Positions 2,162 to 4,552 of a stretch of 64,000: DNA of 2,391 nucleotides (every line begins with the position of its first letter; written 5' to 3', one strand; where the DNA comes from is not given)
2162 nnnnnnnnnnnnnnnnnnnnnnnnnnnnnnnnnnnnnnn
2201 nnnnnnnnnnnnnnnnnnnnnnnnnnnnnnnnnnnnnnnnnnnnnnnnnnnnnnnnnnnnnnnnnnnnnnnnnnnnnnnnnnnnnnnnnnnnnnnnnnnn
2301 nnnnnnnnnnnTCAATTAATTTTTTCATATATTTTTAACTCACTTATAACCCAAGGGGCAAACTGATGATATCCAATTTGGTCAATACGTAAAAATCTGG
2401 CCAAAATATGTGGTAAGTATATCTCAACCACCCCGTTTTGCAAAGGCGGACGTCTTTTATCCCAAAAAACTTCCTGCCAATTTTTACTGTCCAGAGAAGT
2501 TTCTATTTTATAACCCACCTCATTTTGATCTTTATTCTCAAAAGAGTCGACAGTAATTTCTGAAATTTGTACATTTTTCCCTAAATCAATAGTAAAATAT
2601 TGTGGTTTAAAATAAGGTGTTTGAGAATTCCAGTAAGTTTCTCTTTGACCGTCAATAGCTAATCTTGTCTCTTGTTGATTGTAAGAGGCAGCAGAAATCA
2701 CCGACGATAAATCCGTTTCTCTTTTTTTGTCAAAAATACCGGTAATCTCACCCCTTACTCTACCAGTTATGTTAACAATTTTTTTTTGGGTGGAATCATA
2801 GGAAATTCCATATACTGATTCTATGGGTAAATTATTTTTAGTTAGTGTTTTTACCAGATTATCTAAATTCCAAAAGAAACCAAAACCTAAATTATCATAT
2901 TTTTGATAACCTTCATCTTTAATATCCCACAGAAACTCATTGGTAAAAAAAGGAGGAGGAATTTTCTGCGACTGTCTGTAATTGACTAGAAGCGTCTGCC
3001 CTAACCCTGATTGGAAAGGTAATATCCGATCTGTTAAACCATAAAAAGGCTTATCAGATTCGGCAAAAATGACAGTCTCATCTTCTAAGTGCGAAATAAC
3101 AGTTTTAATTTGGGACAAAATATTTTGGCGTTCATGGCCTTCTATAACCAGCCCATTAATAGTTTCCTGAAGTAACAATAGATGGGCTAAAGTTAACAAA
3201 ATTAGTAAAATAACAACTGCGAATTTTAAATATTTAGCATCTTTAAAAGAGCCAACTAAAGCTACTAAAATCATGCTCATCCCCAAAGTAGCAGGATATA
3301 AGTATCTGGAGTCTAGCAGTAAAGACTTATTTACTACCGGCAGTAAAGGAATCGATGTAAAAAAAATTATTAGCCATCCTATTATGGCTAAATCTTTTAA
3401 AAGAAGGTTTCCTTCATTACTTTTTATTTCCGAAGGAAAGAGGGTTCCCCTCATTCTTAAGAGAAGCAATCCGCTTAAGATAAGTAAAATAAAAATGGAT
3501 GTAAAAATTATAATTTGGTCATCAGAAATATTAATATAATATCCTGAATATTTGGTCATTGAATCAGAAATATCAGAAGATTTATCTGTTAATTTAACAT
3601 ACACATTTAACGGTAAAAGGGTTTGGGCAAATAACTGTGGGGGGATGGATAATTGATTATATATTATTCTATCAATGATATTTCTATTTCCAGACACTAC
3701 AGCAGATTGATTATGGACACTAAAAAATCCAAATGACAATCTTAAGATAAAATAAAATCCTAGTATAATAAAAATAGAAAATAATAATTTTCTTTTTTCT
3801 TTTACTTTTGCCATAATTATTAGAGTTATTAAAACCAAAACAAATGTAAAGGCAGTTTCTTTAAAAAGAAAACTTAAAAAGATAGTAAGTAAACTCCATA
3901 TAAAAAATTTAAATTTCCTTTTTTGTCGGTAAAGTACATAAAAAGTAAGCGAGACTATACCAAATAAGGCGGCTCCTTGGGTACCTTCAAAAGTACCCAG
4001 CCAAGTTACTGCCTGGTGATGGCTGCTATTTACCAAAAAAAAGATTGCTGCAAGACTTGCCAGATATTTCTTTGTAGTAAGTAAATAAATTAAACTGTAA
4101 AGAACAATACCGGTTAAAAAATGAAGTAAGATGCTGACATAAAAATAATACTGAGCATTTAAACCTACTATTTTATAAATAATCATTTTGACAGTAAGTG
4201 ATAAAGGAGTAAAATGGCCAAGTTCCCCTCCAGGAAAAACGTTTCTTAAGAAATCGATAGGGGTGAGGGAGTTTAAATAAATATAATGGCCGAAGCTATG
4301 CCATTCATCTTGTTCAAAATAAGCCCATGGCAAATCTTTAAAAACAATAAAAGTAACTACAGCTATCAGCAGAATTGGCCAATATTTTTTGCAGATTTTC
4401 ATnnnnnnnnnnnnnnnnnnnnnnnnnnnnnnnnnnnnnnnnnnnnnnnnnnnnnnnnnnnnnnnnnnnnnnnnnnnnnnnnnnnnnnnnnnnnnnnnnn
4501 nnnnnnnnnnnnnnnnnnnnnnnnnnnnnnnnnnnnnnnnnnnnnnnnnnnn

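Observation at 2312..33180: Recurrent fusion of GT-C membrane glycosyltransferases to C-terminal F5/8 type C (discoidin) lectin-like domains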

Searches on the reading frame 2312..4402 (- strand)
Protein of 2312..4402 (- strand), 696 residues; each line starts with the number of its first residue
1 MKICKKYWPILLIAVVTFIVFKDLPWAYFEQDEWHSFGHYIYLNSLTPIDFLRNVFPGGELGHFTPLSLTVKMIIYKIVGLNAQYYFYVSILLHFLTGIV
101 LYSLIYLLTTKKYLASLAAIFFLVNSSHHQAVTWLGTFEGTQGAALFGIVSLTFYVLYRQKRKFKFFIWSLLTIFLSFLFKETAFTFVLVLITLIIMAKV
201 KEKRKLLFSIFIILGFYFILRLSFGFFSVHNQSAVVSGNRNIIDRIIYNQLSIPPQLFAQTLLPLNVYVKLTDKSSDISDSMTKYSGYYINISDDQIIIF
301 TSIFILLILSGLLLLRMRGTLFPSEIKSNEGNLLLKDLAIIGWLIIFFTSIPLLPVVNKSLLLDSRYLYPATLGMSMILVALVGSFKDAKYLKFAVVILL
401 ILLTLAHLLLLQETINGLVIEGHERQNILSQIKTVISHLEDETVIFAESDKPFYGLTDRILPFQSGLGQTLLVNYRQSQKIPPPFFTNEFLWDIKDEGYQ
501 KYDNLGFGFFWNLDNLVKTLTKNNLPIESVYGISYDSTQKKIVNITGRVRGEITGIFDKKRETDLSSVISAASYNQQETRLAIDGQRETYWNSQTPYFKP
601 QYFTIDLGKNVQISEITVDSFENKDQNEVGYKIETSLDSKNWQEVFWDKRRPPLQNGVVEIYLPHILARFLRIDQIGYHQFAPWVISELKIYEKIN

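Call 6: search_protein_families(library=pfam, max_evalue=0.1, proteins=[window:2312-4402:-])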
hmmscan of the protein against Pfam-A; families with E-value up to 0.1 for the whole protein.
window:2312-4402:- (696 aa): 3 families
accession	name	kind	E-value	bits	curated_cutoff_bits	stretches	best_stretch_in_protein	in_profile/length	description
PF00754.31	F5_F8_type_C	-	2.3e-15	57.3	28.2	1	572-685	5-122/127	F5/8 type C domain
PF22633.2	F5_F8_type_C_2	-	1.7e-12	48.2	27.8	1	582-673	2-91/91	NedA-like, galactose-binding domain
PF16391.11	DUF5000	-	0.046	14.4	25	1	589-626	10-43/141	Domain of unknown function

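Call 11: search_solved_structures(query=window:2312-4402:-, max_evalue=1, show_alignments=1)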
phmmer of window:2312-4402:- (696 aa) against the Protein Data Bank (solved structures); distinct sequences matched with E-value up to 1: 10.
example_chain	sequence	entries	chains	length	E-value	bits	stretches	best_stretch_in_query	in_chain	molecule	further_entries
4lks_A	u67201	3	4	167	5.5e-05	25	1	566-646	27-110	Glycosyl hydrolase, family 31/fibronectin type III domain protein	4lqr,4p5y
2j1a_A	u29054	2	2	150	0.00076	21.2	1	574-648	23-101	HYALURONIDASE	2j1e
2j7m_A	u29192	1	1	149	0.00076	21.2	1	575-648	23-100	HYALURONIDASE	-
7mfk_A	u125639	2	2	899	0.0058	18.3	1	577-677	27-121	Alpha-N-acetylglucosaminidase family protein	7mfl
4a4a_A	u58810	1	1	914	0.0059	18.3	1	577-677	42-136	ALPHA-N-ACETYLGLUCOSAMINIDASE FAMILY PROTEIN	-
2vc9_A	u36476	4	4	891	0.006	18.2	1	578-677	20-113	ALPHA-N-ACETYLGLUCOSAMINIDASE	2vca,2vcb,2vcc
2v5d_A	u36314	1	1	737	0.016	16.8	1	577-647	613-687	O-GLCNACASE NAGJ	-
4a41_A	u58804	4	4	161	0.041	15.5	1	576-645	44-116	ALPHA-N-ACETYLGLUCOSAMINIDASE FAMILY PROTEIN | Alpha-N-acetylglucosaminidase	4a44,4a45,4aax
2kd7_A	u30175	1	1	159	0.052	15.1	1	580-673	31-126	Putative chitobiase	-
3f2z_A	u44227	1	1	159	0.25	12.9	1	572-673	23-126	uncharacterized protein BF3579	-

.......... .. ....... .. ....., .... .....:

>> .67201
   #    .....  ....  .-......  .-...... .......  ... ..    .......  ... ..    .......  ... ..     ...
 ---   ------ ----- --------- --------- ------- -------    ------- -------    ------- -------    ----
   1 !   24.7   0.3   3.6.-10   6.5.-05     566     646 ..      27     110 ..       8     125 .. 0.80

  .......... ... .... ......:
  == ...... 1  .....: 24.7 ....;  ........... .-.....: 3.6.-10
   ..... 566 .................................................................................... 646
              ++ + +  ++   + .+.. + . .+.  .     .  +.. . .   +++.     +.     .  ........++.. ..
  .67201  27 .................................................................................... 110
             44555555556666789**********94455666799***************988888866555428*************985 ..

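Call 21: search_protein_families(library=ncbifam, max_evalue=0.1, proteins=[window:2312-4402:-])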
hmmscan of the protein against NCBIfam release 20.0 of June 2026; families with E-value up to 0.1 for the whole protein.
window:2312-4402:- (696 aa): 0 families

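Call 22: find_homologous_proteins(query=window:2312-4402:-, max_evalue=0.001)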
Query window:2312-4402:- (696 aa): 51 proteins with E <= 0.001 among 8000 candidates.
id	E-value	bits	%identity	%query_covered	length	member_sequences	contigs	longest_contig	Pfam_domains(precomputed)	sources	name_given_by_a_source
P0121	0.0e+0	1545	100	100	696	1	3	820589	PF00754.32,PF22633.4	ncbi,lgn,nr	ncbi:MAG: discoidin domain-containing protein [Candidatus Daviesbacteria bacterium]|nr:MAG: discoidi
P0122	0.0e+0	1066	70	100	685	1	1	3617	PF00754.32,PF22633.4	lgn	-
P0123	3.5e-218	745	51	100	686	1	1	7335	PF00754.32,PF22633.4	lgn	-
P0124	4.3e-205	701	48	97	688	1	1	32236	PF00754.32,PF22633.4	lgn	-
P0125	3.2e-201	688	48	97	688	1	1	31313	PF00754.32,PF22633.4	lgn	-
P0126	9.4e-193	660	47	98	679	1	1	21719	PF00754.32,PF22633.4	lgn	-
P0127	2.7e-156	540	42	97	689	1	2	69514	PF00754.32,PF22633.4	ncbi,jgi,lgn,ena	-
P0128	3.8e-135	470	40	99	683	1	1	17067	PF00754.32,PF22633.4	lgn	-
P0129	1.5e-134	468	39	100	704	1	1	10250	PF00754.32,PF22633.4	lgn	-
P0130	2.5e-134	467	40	98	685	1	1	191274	PF00754.32,PF22633.4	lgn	-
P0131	1.2e-129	452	39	100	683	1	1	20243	PF00754.32,PF22633.4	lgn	-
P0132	1.8e-124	435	37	99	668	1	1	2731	PF00754.32,PF22633.4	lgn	-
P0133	9.1e-124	432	37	99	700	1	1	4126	PF00754.32,PF22633.4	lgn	-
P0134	1.8e-121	425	37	99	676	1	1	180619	PF00754.32,PF22633.4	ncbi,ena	-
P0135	1.8e-115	405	34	97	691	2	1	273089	PF00754.32,PF22633.4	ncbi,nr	ncbi:MAG: discoidin domain-containing protein [bacterium]|nr:discoidin domain-containing protein [ba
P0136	3.4e-115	404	35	99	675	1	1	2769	PF00754.32,PF22633.4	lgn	-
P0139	1.4e-96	343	32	96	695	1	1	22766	PF00754.32,PF22633.4,PF13231.13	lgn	-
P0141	1.9e-94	336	39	79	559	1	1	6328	PF13231.13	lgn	-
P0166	9.0e-45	171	27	76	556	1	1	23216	PF13231.13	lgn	-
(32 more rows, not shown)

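Call 28: find_encoding_contigs(protein=P0121, flank=10000, max_places=3)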
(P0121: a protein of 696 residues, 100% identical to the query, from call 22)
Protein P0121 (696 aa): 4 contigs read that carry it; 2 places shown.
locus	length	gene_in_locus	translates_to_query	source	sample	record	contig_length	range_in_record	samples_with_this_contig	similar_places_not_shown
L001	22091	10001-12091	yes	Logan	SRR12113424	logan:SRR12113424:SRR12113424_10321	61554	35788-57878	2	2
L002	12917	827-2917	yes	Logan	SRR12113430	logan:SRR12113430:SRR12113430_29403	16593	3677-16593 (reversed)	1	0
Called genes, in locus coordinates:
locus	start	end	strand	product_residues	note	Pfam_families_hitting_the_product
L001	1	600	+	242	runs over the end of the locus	PF00535:Glycos_transf_2, PF10111:Glyco_tranf_2_2 (weak), PF13641:Glyco_tranf_2_3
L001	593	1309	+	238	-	PF01209:Ubie_methyltran (weak), PF13489:Methyltransf_23, PF05175:MTS (weak), PF00891:Methyltransf_2, PF13847:Methyltransf_31, PF08241:Methyltransf_11, PF08242:Methyltransf_12, PF13649:Methyltransf_25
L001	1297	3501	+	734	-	PF02366:PMT, PF13231:PMT_2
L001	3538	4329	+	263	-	PF00535:Glycos_transf_2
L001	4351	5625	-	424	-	PF08421:Methyltransf_13, PF13489:Methyltransf_23, PF08241:Methyltransf_11 (weak), PF08242:Methyltransf_12, PF08484:Methyltransf_14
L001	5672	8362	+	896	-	PF00754:F5_F8_type_C, PF22633:F5_F8_type_C_2 (weak)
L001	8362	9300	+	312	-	PF00535:Glycos_transf_2, PF13641:Glyco_tranf_2_3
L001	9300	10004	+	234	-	PF13489:Methyltransf_23, PF13847:Methyltransf_31, PF08241:Methyltransf_11, PF13649:Methyltransf_25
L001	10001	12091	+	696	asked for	PF00754:F5_F8_type_C, PF22633:F5_F8_type_C_2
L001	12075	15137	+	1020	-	PF11847:GT-C_AftD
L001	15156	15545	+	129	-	-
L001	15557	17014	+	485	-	-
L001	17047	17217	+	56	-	PF19451:DUF5989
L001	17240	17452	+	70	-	-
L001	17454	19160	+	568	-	PF02543:Carbam_trans_N, PF16861:Carbam_trans_C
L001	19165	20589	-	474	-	PF11028:TMEM260_N, PF13231:PMT_2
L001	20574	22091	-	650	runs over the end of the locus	-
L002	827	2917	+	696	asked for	PF00754:F5_F8_type_C, PF22633:F5_F8_type_C_2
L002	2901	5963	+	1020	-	PF11847:GT-C_AftD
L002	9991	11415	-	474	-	PF11028:TMEM260_N, PF13231:PMT_2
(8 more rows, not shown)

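Call 29: search_protein_families(library=pfam, max_evalue=1, proteins=[L001:12075-15137:+, L001:15557-17014:+, L001:20574-22091:-])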
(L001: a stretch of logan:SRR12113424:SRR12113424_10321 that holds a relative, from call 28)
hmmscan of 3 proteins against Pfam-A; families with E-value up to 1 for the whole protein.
L001:12075-15137:+ (1020 aa): 1 family
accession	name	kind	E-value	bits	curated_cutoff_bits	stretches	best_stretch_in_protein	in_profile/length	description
PF11847.13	GT-C_AftD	-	3.5e-08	32.3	26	1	39-494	25-456/661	Alpha-(1->3)-arabinofuranosyltransferase, N-terminal GT-C domain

L001:15557-17014:+ (485 aa): 0 families

L001:20574-22091:- (505 aa): 1 family
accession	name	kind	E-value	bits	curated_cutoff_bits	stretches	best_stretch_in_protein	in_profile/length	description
PF20176.3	DUF6541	-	0.21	10.2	29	1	14-227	252-452/646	Family of unknown function (DUF6541)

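Call 50: search_solved_structures(query=A4, max_evalue=10)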
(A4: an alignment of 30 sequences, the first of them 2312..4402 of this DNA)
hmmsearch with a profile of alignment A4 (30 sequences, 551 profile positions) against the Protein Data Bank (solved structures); distinct sequences matched with E-value up to 10: 1.
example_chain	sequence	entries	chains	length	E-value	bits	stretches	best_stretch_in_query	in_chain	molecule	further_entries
5cbf_A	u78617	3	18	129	0.23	13.2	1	318-406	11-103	Ion transport 2 domain protein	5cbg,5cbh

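Call 52: search_protein_families(library=pfam, alignment_id=A4, max_evalue=1)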
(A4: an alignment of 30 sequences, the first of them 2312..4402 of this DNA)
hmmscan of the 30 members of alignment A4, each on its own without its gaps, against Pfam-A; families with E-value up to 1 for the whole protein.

A. member 1, window:2312-4402:- (696 aa): 3 families
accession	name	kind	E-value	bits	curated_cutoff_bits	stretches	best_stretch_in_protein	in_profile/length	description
PF00754.31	F5_F8_type_C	-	2.3e-15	57.3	28.2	1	572-685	5-122/127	F5/8 type C domain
PF22633.2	F5_F8_type_C_2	-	1.7e-12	48.2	27.8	1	582-673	2-91/91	NedA-like, galactose-binding domain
PF16391.11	DUF5000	-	0.046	14.4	25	1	589-626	10-43/141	Domain of unknown function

B. families by the number of members that match (of 30 scanned): 22 families
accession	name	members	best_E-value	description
PF00754.31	F5_F8_type_C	15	2.3e-15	F5/8 type C domain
PF22633.2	F5_F8_type_C_2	15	2.4e-13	NedA-like, galactose-binding domain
PF13231.12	PMT_2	10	3e-10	Dolichyl-phosphate-mannose-protein mannosyltransferase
PF16391.11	DUF5000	2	0.046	Domain of unknown function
PF02366.24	PMT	1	0.00029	Dolichyl-phosphate-mannose-protein mannosyltransferase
PF11992.13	TgpA_N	1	0.00074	TgpA N-terminal domain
PF13962.11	PGG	1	0.024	Domain of unknown function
PF14610.12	Psg1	1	0.036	Ykl077w/Psg1 (Pma1 Stabilization in Golgi)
PF20954.2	Caud_bapl16_2nd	1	0.043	Phage tail base-plate attachment protein N0 domain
PF09913.15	DUF2142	1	0.064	Predicted membrane protein (DUF2142)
PF07083.16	DUF1351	1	0.075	Protein of unknown function (DUF1351)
PF11061.14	Tsr0524-like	1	0.076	Cytochrome b6f, subunit Tsr0524-like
PF24607.1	CBM_AftD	1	0.087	Arabinofuranosyltransferase D, third carbohydrate binding module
PF21296.3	APAF-1-like_WHD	1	0.11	Apoptotic protease-activating factor 1-like, winged-helix domain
PF13855.12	LRR_8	1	0.11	Leucine rich repeat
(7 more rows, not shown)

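Call 70: search_solved_structures(query=L001:12075-15137:+, max_evalue=10)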
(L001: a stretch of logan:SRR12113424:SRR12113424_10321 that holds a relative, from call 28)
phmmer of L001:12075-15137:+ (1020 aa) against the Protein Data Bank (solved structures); distinct sequences matched with E-value up to 10: 0.

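Call 75: search_protein_families(library=ncbifam, max_evalue=0.00001, proteins=[L001:15156-15545:+])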
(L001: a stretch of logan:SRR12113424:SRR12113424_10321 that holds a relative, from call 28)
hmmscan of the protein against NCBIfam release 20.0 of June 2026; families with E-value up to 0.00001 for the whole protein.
L001:15156-15545:+ (129 aa): 0 families

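Call 79: find_related_loci(query=L001:12075-15137:+, collection=genome_contigs, flank=500)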
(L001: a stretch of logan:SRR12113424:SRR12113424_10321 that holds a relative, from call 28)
Query L001:12075-15137:+ (1020 aa) in genome_contigs; peptide patterns used: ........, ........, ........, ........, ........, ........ (x = any residue, [..] = any of these).
36 stretches matched a pattern; 14 encode a relative of the query (tblastn E <= 1e-3); 14 distinct loci.
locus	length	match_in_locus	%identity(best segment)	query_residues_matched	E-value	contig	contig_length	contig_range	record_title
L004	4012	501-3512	48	16-1020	0e+0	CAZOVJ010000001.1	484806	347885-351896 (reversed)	MAG TPA_asm: uncultured Gammaproteobacteria bacterium isolate SRP068000_co4_46 genome assembly, contig: NODE_3_length_48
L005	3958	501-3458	47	10-1008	0e+0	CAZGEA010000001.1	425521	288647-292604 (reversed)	MAG TPA_asm: uncultured Gammaproteobacteria bacterium isolate SRP286056_co1_758 genome assembly, contig: NODE_3_length_4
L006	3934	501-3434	48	12-998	0e+0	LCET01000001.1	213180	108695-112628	MAG: Candidatus Woesebacteria bacterium GW2011_GWC1_42_9 UV51_C0001, whole genome shotgun sequence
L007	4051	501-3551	47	1-1012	0e+0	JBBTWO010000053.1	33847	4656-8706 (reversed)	MAG: Patescibacteria group bacterium isolate H41-bin046_1 H41_bin046_1_000000000053, whole genome shotgun sequence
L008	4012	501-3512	43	3-1013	0e+0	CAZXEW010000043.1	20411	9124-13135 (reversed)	MAG TPA_asm: uncultured Gammaproteobacteria bacterium isolate binchicken_co203_146 genome assembly, contig: k141_1641103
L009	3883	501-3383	42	3-1008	0e+0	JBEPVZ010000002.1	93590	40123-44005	MAG: Candidatus Daviesbacteria bacterium isolate 22E.vamb.044 NODE_185_length_93590_cov_6.827188, whole genome shotgun s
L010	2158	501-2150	57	1-554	0e+0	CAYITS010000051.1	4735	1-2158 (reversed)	MAG TPA_asm: uncultured Gammaproteobacteria bacterium isolate ERP119705_co3_637 genome assembly, contig: NODE_24872_leng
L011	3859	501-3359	37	10-991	3e-179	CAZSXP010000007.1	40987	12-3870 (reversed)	MAG TPA_asm: uncultured Gammaproteobacteria bacterium isolate SRP062349_co2_93 genome assembly, contig: NODE_563_length_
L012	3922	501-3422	37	10-1008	3e-178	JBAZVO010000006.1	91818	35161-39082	MAG: Candidatus Woesearchaeota archaeon isolate SO_2017_GW1_254 NODE_1551_length_91818_cov_7.621184_OW334_2017, whole ge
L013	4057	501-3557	47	1-1006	0e+0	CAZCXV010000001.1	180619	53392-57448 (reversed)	MAG TPA_asm: uncultured Gammaproteobacteria bacterium isolate SRP062349_co2_267 genome assembly, contig: NODE_32_length_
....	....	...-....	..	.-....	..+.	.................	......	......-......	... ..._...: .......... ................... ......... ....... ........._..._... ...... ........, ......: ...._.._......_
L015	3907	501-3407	36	10-1004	2e-180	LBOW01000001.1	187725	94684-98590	MAG: Candidatus Woesebacteria bacterium GW2011_GWB1_33_22 UR35_C0001, whole genome shotgun sequence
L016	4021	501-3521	51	1-999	0e+0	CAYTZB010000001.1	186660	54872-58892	MAG TPA_asm: uncultured Gammaproteobacteria bacterium isolate binchicken_co134_900 genome assembly, contig: NODE_177_len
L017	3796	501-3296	36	1-998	0e+0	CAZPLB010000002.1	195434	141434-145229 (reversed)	MAG TPA_asm: uncultured Gammaproteobacteria bacterium isolate SRP200132_co2_495 genome assembly, contig: NODE_9_length_1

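Call 83: search_protein_families(library=pfam, alignment_id=A7, max_evalue=1)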
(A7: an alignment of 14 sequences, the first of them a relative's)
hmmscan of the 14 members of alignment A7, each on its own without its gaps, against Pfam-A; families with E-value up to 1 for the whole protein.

A. member 1, L001:12075-15134:+ (1020 aa): 1 family
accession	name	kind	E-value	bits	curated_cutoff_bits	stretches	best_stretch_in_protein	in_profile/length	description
PF11847.13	GT-C_AftD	-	3.5e-08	32.3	26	1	39-494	25-456/661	Alpha-(1->3)-arabinofuranosyltransferase, N-terminal GT-C domain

B. families by the number of members that match (of 14 scanned): 10 families
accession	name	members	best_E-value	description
PF11847.13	GT-C_AftD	5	3.5e-08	Alpha-(1->3)-arabinofuranosyltransferase, N-terminal GT-C domain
PF18801.6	RapH_N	2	0.18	response regulator aspartate phosphatase H, N terminal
PF02018.23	CBM_4_9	1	1.5e-05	Carbohydrate binding domain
PF22613.1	Transketolase_C_1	1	0.097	Transketolase-like TK C-terminal domain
PF13636.12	Methyltranf_PUA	1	0.17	RNA-binding PUA-like domain of methyltransferase RsmF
PF17509.7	DUF5440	1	0.22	Family of unknown function (DUF5440)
PF25275.1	Golvesin_C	1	0.23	Golvesin C-terminal domain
PF19647.4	DUF6150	1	0.26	Family of unknown function (DUF6150)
PF21382.2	IntS9_C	1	0.27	Integrator IntS9, C-terminal domain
PF16020.10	Deltameth_res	1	0.27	Deltamethrin resistance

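Call 84: search_solved_structures(query=A7, max_evalue=10)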
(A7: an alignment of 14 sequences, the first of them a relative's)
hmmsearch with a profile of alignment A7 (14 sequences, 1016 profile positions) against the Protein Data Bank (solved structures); distinct sequences matched with E-value up to 10: 3.
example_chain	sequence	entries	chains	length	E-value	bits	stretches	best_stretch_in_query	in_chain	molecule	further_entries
7qbz_A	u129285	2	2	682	1.2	10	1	62-108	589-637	Cadmium translocating P-type ATPase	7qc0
9v1i_ll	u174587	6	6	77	1.7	9.4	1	475-493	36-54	60S ribosomal protein L37-A, putative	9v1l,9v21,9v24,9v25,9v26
6ynx_n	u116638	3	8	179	8.5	7.1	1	758-835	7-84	ATPTT8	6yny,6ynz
